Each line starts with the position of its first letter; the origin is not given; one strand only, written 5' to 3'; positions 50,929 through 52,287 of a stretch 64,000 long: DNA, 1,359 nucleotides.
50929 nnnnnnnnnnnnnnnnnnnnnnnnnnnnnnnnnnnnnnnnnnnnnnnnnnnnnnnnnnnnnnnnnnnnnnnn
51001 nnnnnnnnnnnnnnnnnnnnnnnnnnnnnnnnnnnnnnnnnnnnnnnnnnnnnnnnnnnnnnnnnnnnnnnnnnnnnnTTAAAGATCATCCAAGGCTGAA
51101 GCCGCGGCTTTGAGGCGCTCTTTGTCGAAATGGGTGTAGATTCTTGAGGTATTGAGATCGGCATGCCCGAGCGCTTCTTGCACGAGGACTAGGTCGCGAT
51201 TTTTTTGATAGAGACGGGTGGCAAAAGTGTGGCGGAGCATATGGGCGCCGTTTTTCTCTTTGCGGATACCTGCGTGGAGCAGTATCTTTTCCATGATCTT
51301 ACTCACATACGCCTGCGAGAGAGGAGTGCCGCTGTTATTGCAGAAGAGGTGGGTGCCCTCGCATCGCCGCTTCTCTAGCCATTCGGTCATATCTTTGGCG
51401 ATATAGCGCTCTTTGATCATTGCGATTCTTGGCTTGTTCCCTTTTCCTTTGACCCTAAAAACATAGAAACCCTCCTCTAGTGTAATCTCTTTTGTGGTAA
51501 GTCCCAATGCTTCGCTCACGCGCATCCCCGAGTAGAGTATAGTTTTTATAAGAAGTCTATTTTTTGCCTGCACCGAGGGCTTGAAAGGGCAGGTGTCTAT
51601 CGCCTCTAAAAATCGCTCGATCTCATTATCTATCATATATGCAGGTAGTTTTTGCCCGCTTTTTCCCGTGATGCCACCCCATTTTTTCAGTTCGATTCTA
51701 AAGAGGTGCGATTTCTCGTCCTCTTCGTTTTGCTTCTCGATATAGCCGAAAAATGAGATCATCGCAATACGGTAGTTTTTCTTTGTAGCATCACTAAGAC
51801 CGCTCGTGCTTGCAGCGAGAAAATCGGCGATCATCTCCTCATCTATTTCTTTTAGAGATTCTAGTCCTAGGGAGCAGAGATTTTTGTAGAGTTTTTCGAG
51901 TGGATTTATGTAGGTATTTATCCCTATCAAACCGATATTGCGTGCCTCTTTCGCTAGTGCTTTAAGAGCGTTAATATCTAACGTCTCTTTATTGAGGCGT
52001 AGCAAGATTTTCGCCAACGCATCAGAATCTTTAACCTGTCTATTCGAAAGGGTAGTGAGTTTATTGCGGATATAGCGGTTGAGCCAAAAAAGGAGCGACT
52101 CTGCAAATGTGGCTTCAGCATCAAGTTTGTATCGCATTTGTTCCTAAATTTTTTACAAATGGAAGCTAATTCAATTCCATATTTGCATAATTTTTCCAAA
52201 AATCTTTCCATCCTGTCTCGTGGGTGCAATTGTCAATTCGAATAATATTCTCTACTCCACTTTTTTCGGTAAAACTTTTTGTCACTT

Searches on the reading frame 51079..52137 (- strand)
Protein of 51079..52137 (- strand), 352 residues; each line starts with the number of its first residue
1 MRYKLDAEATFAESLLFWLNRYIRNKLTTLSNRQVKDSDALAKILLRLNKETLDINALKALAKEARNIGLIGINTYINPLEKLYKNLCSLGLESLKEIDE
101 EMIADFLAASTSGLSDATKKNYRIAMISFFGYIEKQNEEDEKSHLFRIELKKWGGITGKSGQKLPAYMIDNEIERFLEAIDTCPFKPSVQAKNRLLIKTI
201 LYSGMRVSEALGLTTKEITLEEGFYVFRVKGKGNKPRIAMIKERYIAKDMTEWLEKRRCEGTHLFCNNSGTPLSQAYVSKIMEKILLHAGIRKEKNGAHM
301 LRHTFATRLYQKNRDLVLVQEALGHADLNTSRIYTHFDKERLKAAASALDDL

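Call 7: search_protein_families(library=pfam, proteins=[window:51079-52137:-])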
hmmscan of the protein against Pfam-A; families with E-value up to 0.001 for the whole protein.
window:51079-52137:- (352 aa): 3 families
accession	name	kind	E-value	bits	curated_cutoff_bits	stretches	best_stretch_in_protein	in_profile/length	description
PF18644.7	Phage_int_SAM_6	-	4.8e-57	192.1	27.5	1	7-137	2-132/132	Phage integrase SAM-like domain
PF00589.27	Phage_integrase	-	1.4e-35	123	27.1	1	170-340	5-171/172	Phage integrase family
PF02899.23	Phage_int_SAM_1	-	8.2e-06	26.5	22.3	1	65-135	11-81/83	Phage integrase, N-terminal SAM-like domain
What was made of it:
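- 51079..52137 (-): xerH, a 352-aa single tyrosine recombinase transcribed away from the site. PF18644 plus PF00589 (call 7).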

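Call 12: find_encoding_contigs(protein=window:51079-52137:-, flank=10000, max_places=10)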
Protein window:51079-52137:- (352 aa): no gene with exactly this product is on record in the collection.

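Call 14: find_related_loci(query=window:51079-52137:-, collection=genome_contigs, flank=10000)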
Query window:51079-52137:- (352 aa) in genome_contigs; peptide patterns used: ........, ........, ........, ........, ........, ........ (x = any residue, [..] = any of these).
454 stretches matched a pattern; 381 encode a relative of the query (tblastn E <= 1e-3); the best 80 are kept; 80 distinct loci.
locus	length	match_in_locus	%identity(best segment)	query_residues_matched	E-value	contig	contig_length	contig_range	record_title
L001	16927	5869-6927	64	1-352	7e-157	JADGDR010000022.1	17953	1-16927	MAG: Sulfurospirillum sp. isolate BB15 NODE_2906_length_17953_cov_41.692730, whole genome shotgun sequence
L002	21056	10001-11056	67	1-352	1e-156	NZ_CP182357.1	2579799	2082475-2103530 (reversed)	MAG: Candidatus Marinarcus sp. isolate PCE-1 chromosome, complete genome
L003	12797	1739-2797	65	1-352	5e-156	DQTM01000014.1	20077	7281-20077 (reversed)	MAG TPA_asm: Sulfurospirillum arcachonense isolate SZUA-1415 k95_61463, whole genome shotgun sequence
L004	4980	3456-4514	65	1-352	4e-158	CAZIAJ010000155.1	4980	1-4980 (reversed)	MAG TPA_asm: uncultured Sulfurospirillum sp. isolate binchicken_co188_91 genome assembly, contig: NODE_19017_length_4980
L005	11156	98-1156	63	1-352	1e-155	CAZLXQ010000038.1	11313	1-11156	MAG TPA_asm: uncultured Sulfurospirillum sp. isolate SRP345593_co1_59 genome assembly, contig: NODE_1971_length_11313_co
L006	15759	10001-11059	63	1-352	3e-155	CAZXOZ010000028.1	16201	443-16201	MAG TPA_asm: uncultured Sulfurospirillum sp. isolate SRP345593_co1_49 genome assembly, contig: NODE_960_length_16201_cov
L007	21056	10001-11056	67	1-352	2e-155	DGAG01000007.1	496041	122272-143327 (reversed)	MAG TPA_asm: Epsilonproteobacteria bacterium UBA4036 UBA4036_contig_10, whole genome shotgun sequence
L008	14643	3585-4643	64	1-352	8e-155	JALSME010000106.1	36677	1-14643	MAG: Sulfurospirillum sp. isolate 355-202_metabat2_scaf2bin.076 355-202_scaffold_627_c1, whole genome shotgun sequence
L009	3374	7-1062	66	1-352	2e-161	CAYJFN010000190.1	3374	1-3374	MAG TPA_asm: uncultured Arcobacteraceae bacterium isolate ERP123703_co3_250 genome assembly, contig: NODE_29153_length_3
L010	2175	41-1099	65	1-352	2e-165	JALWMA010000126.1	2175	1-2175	MAG: Campylobacterales bacterium isolate M17_metabat2_scaf2bin.091 M17_NODE_81866_length_2175_cov_23.818359, whole genom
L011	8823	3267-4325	64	1-352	5e-154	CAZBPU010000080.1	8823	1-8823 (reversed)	MAG TPA_asm: uncultured Sulfurospirillum sp. isolate binchicken_co36_214 genome assembly, contig: NODE_5614_length_8823_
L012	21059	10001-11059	66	1-352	3e-153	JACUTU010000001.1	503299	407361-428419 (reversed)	MAG: Sulfurospirillum sp. isolate Kmv13 NODE_1_length_503299_cov_259.428444, whole genome shotgun sequence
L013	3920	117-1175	63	1-352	3e-158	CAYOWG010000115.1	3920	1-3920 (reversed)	MAG TPA_asm: uncultured Sulfurospirillum sp. isolate SRP345593_co1_103 genome assembly, contig: NODE_17028_length_3920_c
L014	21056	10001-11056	66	1-352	3e-153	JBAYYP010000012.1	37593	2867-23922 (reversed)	MAG: Arcobacteraceae bacterium isolate SO_2017_CLC_31 scaffold_1081_c1_PH3_2017, whole genome shotgun sequence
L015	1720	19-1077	64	1-352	3e-166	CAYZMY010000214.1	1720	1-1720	MAG TPA_asm: uncultured Campylobacterales bacterium isolate binchicken_co188_250 genome assembly, contig: NODE_100839_le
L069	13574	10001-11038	60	1-342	4e-140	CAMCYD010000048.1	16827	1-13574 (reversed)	MAG: Helicobacter pylori PMSS1 isolate MiH-14oct19-106 genome assembly, contig: MiH-14oct19-C6871, whole genome shotgun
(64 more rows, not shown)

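Call 19: find_homologous_proteins(query=window:51079-52137:-, max_evalue=1e-30)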
Query window:51079-52137:- (352 aa): 2113 proteins with E <= 1e-30 among 6687 candidates; the best 120 are listed.
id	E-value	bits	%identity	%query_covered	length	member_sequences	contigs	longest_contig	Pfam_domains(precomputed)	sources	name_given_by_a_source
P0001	2.5e-228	775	100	100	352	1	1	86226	PF18644.8,PF00589.28,PF02899.24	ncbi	-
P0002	5.5e-153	527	68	100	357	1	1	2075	PF18644.8,PF00589.28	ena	-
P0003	1.1e-150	520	67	100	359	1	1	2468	PF18644.8,PF00589.28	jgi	jgi:integrase/recombinase XerD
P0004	2.3e-149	515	66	100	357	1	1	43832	PF18644.8,PF00589.28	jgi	-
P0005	1.3e-147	510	64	100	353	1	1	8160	PF18644.8,PF00589.28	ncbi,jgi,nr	ncbi:MAG: tyrosine-type recombinase/integrase [Epsilonproteobacteria bacterium]|nr:tyrosine-type rec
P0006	4.8e-147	508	68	100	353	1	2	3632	PF18644.8,PF00589.28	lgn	-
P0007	5.4e-147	508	67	100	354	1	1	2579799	PF18644.8,PF00589.28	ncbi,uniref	ncbi:MAG: tyrosine-type recombinase/integrase [Candidatus Marinarcus sp.]|uniref:tyrosine-type recom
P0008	7.2e-147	507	68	100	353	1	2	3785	PF18644.8,PF00589.28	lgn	-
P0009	8.0e-147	507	65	100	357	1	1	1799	PF18644.8,PF00589.28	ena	-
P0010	9.8e-147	507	67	100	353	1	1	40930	PF18644.8,PF00589.28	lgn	-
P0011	1.3e-146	506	67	100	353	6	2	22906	PF18644.8,PF00589.28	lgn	-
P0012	1.5e-146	506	67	100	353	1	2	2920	PF18644.8,PF00589.28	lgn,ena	-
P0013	2.4e-146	505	67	100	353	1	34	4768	PF18644.8,PF00589.28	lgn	-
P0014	3.3e-146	505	67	100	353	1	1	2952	PF18644.8,PF00589.28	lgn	-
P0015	3.6e-146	505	67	100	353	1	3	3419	PF18644.8,PF00589.28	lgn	-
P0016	4.8e-146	504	66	100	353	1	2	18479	PF18644.8,PF00589.28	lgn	-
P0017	1.2e-145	503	65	100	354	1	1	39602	PF18644.8,PF00589.28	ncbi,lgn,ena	-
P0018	1.3e-145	503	67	100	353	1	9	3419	PF18644.8,PF00589.28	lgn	-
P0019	1.5e-145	503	64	100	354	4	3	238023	PF18644.8,PF00589.28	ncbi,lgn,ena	-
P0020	1.8e-145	503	64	100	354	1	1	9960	PF18644.8,PF00589.28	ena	-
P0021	3.2e-145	502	65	100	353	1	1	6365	PF18644.8,PF00589.28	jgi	-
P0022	3.3e-145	502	65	100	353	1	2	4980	PF18644.8,PF00589.28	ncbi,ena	-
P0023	3.6e-145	502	65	100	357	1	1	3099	PF18644.8,PF00589.28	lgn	-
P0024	3.8e-145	502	66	99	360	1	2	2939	PF18644.8,PF00589.28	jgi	jgi:integrase/recombinase XerD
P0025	7.0e-145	501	64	100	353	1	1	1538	PF18644.8,PF00589.28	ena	-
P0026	7.1e-145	501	67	100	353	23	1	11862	PF18644.8,PF00589.28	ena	-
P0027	1.2e-144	500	64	100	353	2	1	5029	PF18644.8,PF00589.28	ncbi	-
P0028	1.4e-144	500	64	100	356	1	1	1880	PF18644.8,PF00589.28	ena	-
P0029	2.2e-144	499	66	100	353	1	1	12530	PF18644.8,PF00589.28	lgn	-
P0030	2.4e-144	499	65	100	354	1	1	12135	PF18644.8,PF00589.28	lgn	-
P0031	3.1e-144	499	63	100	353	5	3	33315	PF18644.8,PF00589.28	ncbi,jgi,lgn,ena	jgi:integrase/recombinase XerD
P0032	4.0e-144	498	64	100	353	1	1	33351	PF18644.8,PF00589.28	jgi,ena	-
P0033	4.6e-144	498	64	100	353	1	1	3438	PF18644.8,PF00589.28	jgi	jgi:integrase/recombinase XerD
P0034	4.8e-144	498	66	100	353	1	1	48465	PF18644.8,PF00589.28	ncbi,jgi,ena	ncbi:MAG: tyrosine-type recombinase/integrase [Arcobacteraceae bacterium]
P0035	5.8e-144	498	66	100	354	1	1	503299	PF18644.8,PF00589.28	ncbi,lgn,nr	ncbi:MAG: tyrosine-type recombinase/integrase [Sulfurospirillum sp.]|nr:tyrosine-type recombinase/in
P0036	9.7e-144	497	65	100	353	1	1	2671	PF18644.8,PF00589.28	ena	-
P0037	1.0e-143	497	64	100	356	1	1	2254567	PF18644.8,PF00589.28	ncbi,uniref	ncbi:tyrosine-type recombinase/integrase [Hydrogenimonas sp. SS33]|uniref:tyrosine-type recombinase/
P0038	1.1e-143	497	65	100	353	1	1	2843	PF18644.8,PF00589.28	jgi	-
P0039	1.5e-143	496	64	100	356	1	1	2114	PF18644.8,PF00589.28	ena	-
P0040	2.2e-143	496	64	100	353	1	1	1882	PF18644.8,PF00589.28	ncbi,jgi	-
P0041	2.6e-143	496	64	100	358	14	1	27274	PF18644.8,PF00589.28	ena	-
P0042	2.7e-143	495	64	100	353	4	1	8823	PF18644.8,PF00589.28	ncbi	-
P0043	3.0e-143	495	65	100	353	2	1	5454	PF18644.8,PF00589.28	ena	-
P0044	3.1e-143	495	64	100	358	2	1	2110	PF18644.8,PF00589.28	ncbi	ncbi:tyrosine-type recombinase/integrase [Hydrogenimonas sp.]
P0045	3.7e-143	495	65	100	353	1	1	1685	PF18644.8,PF00589.28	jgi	jgi:integrase/recombinase XerD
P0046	5.7e-143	494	64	100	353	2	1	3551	PF18644.8,PF00589.28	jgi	-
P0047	8.6e-143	494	64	100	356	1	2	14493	PF18644.8,PF00589.28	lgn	-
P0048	1.0e-142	494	64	100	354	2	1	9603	PF18644.8,PF00589.28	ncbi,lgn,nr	ncbi:MAG: tyrosine-type recombinase/integrase [Sulfurospirillaceae bacterium]|nr:tyrosine-type recom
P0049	1.0e-142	494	63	100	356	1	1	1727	PF18644.8,PF00589.28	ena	-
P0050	1.3e-142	493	64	100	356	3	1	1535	PF18644.8,PF00589.28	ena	-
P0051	1.5e-142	493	65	100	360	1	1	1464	PF18644.8,PF00589.28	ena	-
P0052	2.0e-142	493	65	100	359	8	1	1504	PF18644.8,PF00589.28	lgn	-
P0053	2.1e-142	493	64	100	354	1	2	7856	PF18644.8,PF00589.28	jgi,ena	-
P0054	2.3e-142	492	64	100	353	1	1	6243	PF18644.8,PF00589.28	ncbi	-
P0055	2.3e-142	492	63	100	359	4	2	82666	PF18644.8,PF00589.28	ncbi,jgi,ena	-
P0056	2.8e-142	492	63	100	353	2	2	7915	PF18644.8,PF00589.28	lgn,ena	-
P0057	3.4e-142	492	64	100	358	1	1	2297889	PF18644.8,PF00589.28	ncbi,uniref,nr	ncbi:tyrosine-type recombinase/integrase [Hydrogenimonas urashimensis]|uniref:tyrosine-type recombin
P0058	3.4e-142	492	63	100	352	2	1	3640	PF18644.8,PF00589.28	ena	-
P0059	3.6e-142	492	64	100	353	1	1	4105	PF18644.8,PF00589.28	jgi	-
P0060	3.9e-142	492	64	99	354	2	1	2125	PF18644.8,PF00589.28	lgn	-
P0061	4.0e-142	492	63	100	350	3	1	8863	PF18644.8,PF00589.28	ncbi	-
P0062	4.3e-142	491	64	100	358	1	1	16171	PF18644.8,PF00589.28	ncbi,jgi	-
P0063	4.3e-142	491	64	100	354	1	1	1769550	PF18644.8,PF00589.28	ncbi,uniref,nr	ncbi:tyrosine-type recombinase/integrase [Nitrosophilus kaiyonis]|uniref:tyrosine-type recombinase/i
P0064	5.6e-142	491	64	100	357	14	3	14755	PF18644.8,PF00589.28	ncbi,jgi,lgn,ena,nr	ncbi:MAG TPA: integrase [Sulfurospirillum sp. UBA12182]|jgi:integrase/recombinase XerD|nr:MAG TPA: i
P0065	5.9e-142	491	65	100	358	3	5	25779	PF18644.8,PF00589.28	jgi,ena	jgi:integrase/recombinase XerD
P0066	7.4e-142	491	65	100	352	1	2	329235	PF18644.8,PF00589.28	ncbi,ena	-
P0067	8.2e-142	491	63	100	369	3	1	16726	PF18644.8,PF00589.28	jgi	jgi:integrase/recombinase XerD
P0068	8.8e-142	490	63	100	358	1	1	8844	PF18644.8,PF00589.28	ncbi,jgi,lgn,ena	-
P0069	1.1e-141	490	66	100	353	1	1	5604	PF18644.8,PF00589.28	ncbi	-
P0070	1.1e-141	490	63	100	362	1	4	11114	PF18644.8,PF00589.28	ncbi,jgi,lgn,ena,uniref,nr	ncbi:tyrosine-type recombinase/integrase [Hydrogenimonas sp.]|uniref:tyrosine-type recombinase/integ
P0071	1.2e-141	490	64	100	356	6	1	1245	PF18644.8,PF00589.28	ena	-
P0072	1.3e-141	490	62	100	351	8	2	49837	PF18644.8,PF00589.28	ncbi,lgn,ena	-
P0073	1.7e-141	490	64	100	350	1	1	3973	PF18644.8,PF00589.28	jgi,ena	-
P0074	1.7e-141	489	64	100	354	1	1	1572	PF18644.8,PF00589.28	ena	-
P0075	2.4e-141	489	62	100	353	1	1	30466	PF18644.8,PF00589.28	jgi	-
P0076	2.8e-141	489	64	100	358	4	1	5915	PF18644.8,PF00589.28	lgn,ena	-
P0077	3.9e-141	488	65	100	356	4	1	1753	PF18644.8,PF00589.28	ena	-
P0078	4.0e-141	488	63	100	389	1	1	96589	PF18644.8,PF00589.28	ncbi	-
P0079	4.7e-141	488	63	100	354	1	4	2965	PF18644.8,PF00589.28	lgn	-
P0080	5.2e-141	488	64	99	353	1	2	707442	PF18644.8,PF00589.28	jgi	jgi:integrase/recombinase XerD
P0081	5.5e-141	488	63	100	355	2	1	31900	PF18644.8,PF00589.28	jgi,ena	-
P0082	5.9e-141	488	63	100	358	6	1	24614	PF18644.8,PF00589.28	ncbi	ncbi:tyrosine-type recombinase/integrase [Hydrogenimonas sp.]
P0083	6.5e-141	488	63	100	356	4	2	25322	PF18644.8,PF00589.28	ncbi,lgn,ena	-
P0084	6.6e-141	488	63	99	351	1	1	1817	PF18644.8,PF00589.28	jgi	-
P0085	6.8e-141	488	64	100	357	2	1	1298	PF18644.8,PF00589.28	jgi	jgi:integrase/recombinase XerD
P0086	9.1e-141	487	64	100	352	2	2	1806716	PF18644.8,PF00589.28,PF02899.24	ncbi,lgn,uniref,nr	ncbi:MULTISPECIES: tyrosine-type recombinase/integrase [unclassified Nitratiruptor]|uniref:tyrosine-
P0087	9.9e-141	487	65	100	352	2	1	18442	PF18644.8,PF00589.28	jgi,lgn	jgi:integrase/recombinase XerD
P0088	1.1e-140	487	63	100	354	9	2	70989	PF18644.8,PF00589.28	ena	-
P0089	1.2e-140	487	64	100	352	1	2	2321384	PF18644.8,PF00589.28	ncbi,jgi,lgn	ncbi:tyrosine-type recombinase/integrase [Sulfurospirillum sp. 1307]|jgi:integrase/recombinase XerD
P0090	1.6e-140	486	63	100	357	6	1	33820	PF18644.8,PF00589.28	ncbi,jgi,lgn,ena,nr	ncbi:MAG: integrase [Hydrogenimonas sp.]|nr:MAG: integrase [Hydrogenimonas sp.]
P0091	1.9e-140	486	65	100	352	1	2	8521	PF18644.8,PF00589.28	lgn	-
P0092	2.2e-140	486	64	100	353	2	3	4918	PF18644.8,PF00589.28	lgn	-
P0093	2.5e-140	486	63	100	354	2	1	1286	PF18644.8,PF00589.28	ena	-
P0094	3.7e-140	485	63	100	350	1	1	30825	PF18644.8,PF00589.28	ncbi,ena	-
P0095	3.9e-140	485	63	100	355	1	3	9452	PF18644.8,PF00589.28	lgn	-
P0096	6.5e-140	484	63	100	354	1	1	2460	PF18644.8,PF00589.28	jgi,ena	-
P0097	9.0e-140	484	64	100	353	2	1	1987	PF18644.8,PF00589.28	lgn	-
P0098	9.4e-140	484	63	100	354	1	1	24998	PF18644.8,PF00589.28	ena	-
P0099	1.1e-139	484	64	100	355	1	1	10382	PF18644.8,PF00589.28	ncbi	ncbi:tyrosine-type recombinase/integrase [Hydrogenimonas sp.]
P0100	1.1e-139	484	63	100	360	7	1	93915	PF18644.8,PF00589.28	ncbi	ncbi:tyrosine-type recombinase/integrase [Hydrogenimonas sp.]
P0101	1.6e-139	483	64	100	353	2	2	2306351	PF18644.8,PF00589.28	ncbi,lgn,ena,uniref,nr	ncbi:tyrosine-type recombinase/integrase [Sulfurospirillum deleyianum]|uniref:Tyrosine recombinase X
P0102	1.6e-139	483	64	100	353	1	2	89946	PF18644.8,PF00589.28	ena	-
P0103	1.7e-139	483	63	100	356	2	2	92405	PF18644.8,PF00589.28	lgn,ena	-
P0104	2.0e-139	483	63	100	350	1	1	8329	PF18644.8,PF00589.28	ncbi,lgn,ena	-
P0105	2.1e-139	483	63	100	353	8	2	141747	PF18644.8,PF00589.28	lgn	-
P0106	2.2e-139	483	63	100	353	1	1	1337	PF18644.8,PF00589.28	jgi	-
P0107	2.3e-139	483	62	100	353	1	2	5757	PF18644.8,PF00589.28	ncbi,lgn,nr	ncbi:MAG: integrase [Epsilonproteobacteria bacterium]|nr:integrase [Campylobacterota bacterium]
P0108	2.5e-139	482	64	100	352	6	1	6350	PF18644.8,PF00589.28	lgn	-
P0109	2.6e-139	482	64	100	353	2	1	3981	PF18644.8,PF00589.28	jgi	-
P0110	2.7e-139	482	62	100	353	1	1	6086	PF18644.8,PF00589.28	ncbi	-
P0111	2.9e-139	482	63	100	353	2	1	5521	PF18644.8,PF00589.28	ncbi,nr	ncbi:MAG: tyrosine-type recombinase/integrase [Sulfurospirillum sp.]|nr:tyrosine-type recombinase/in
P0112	3.2e-139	482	63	100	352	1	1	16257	PF18644.8,PF00589.28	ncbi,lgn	-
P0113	3.6e-139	482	64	95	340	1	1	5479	PF18644.8,PF00589.28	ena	-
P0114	4.1e-139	482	62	100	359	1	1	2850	PF18644.8,PF00589.28,PF02899.24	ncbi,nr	ncbi:MAG: tyrosine-type recombinase/integrase [Hydrogenimonas sp.]|nr:tyrosine-type recombinase/inte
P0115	4.5e-139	482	63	100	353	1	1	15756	PF18644.8,PF00589.28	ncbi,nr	ncbi:MAG: tyrosine-type recombinase/integrase [Sulfurospirillaceae bacterium]|nr:tyrosine-type recom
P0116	5.3e-139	481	63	100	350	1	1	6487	PF18644.8,PF00589.28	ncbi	-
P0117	6.0e-139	481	63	100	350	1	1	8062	PF18644.8,PF00589.28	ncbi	-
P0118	7.8e-139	481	63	100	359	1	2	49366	PF18644.8,PF00589.28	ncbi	ncbi:tyrosine-type recombinase/integrase [Hydrogenimonas sp.]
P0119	8.7e-139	481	62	100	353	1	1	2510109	PF18644.8,PF00589.28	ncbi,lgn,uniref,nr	ncbi:tyrosine-type recombinase/integrase [Sulfurospirillum barnesii]|uniref:Tyrosine recombinase Xer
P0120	9.4e-139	480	64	100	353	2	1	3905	PF18644.8,PF00589.28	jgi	-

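Call 20: find_encoding_contigs(protein=P0001, flank=10000, max_places=6)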
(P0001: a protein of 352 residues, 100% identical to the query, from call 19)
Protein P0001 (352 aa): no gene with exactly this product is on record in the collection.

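Call 21: list_cluster_members(proteins=[P0001])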
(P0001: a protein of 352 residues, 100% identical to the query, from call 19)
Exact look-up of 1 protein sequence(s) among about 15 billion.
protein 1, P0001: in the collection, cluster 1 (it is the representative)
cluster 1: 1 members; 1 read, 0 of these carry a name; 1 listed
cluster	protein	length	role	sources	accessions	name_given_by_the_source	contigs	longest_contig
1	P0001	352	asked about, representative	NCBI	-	-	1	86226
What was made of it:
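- Tried and rejected: The protein database shows that the source is an unnamed 86,226-bp NCBI contig (calls 19, 21).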

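Call 30: search_solved_structures(query=window:51079-52137:-, show_alignments=1)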
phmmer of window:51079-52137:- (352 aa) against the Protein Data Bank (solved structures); distinct sequences matched with E-value up to 0.001: 12.
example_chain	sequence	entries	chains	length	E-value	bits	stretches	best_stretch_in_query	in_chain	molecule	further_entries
5jjv_A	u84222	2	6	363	3.6e-103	348.7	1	5-348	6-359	Tyrosine recombinase XerH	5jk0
1a0p_A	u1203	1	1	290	1.2e-23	87.4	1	73-343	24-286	SITE-SPECIFIC RECOMBINASE XERD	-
5dcf_A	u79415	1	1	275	4.9e-21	78.8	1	172-344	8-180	Tyrosine recombinase XerD,DNA translocase FtsK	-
5hxy_A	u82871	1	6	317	1e-19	74.4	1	162-343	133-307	Tyrosine recombinase XerA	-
4a8e_A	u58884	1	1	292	2.4e-19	73.2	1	159-346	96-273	PROBABLE TYROSINE RECOMBINASE XERC-LIKE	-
9i5v_14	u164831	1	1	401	6.1e-17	65.3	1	159-344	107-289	Ribosome-associated translation inhibitor RaiA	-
2a3v_A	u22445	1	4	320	1.8e-13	53.9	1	276-337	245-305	site-specific recombinase IntI4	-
3nkh_A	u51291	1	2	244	4.1e-07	33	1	250-343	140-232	Integrase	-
1aih_A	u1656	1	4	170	1e-05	28.5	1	273-346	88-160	HP1 INTEGRASE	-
5dor_A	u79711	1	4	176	2.2e-05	27.3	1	297-347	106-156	Integrase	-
5c6k_A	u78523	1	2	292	8.3e-05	25.4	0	297-347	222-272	Integrase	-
5vfz_A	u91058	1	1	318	0.00017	24.5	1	193-346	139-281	Gp33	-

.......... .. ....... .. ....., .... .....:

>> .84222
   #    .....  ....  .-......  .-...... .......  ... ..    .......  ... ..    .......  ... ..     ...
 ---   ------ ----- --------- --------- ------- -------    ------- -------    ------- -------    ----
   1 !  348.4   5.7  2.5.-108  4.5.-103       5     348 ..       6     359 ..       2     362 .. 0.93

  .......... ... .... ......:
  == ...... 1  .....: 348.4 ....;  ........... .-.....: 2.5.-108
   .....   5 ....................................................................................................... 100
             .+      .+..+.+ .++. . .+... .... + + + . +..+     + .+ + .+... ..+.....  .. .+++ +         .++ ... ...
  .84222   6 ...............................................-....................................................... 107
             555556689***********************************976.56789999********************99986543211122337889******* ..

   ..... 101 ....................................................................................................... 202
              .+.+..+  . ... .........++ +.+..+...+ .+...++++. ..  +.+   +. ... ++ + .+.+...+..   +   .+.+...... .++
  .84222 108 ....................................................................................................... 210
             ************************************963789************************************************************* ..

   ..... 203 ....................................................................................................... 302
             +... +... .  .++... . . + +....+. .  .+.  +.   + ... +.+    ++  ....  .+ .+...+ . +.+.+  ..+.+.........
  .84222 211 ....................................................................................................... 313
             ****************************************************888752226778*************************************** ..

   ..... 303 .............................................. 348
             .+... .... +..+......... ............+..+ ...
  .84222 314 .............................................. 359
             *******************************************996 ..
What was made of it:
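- On XerH recombinase: 5jjv_A at E = 3.6e-103 against XerD at 1e-23 (call 30).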

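Call 31: search_protein_families(library=ncbifam, proteins=[window:51079-52137:-])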
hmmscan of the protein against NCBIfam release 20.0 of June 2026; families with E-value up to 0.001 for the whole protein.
window:51079-52137:- (352 aa): 13 families
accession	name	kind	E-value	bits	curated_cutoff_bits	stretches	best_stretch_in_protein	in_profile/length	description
NF040815.2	recomb_XerA_Arch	equivalog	2e-45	155.4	220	1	62-344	6-261/263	site-specific tyrosine recombinase/integron integrase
TIGR02225.1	recomb_XerD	equivalog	1e-44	153.1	329.6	1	71-346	16-283/290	site-specific tyrosine recombinase XerD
TIGR02224.1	recomb_XerC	equivalog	1.6e-44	152.5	335.15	1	67-344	12-284/295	tyrosine recombinase XerC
NF001399.0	PRK00283.1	subfamily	1.2e-40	139.7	279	1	66-346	20-292/300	tyrosine recombinase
TIGR02249.1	integrase_gron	subfamily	7e-23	81.5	265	2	277-351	241-314/315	integron integrase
NF003462.0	PRK05084.1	equivalog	7.1e-22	77.6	267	1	193-349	197-356/360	tyrosine recombinase XerS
NF002331.0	PRK01287.1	subfamily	8.1e-22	77.7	371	1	159-344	132-319/365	site-specific tyrosine recombinase XerC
NF011946.0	PRK15417.1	equivalog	1.1e-15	57.7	435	2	282-351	261-329/337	integron integrase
NF007370.0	PRK09870.1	subfamily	5.3e-13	49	221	1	159-341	4-183/200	tyrosine-type DNA invertase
NF007371.0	PRK09871.1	subfamily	1.6e-09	37.6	222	1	188-340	23-177/198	tyrosine-type DNA invertase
NF002685.0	PRK02436.1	equivalog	4.9e-07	29.8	178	1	185-325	106-234/245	site-specific tyrosine recombinase XerD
NF040693.1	recomb_GmtY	equivalog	1.6e-06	27.7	340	0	263-343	352-438/441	gamma-mobile-trio recombinase GmtY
NF041502.1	integrase_1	equivalog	0.00076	18.3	350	0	278-343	295-366/484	site-specific integrase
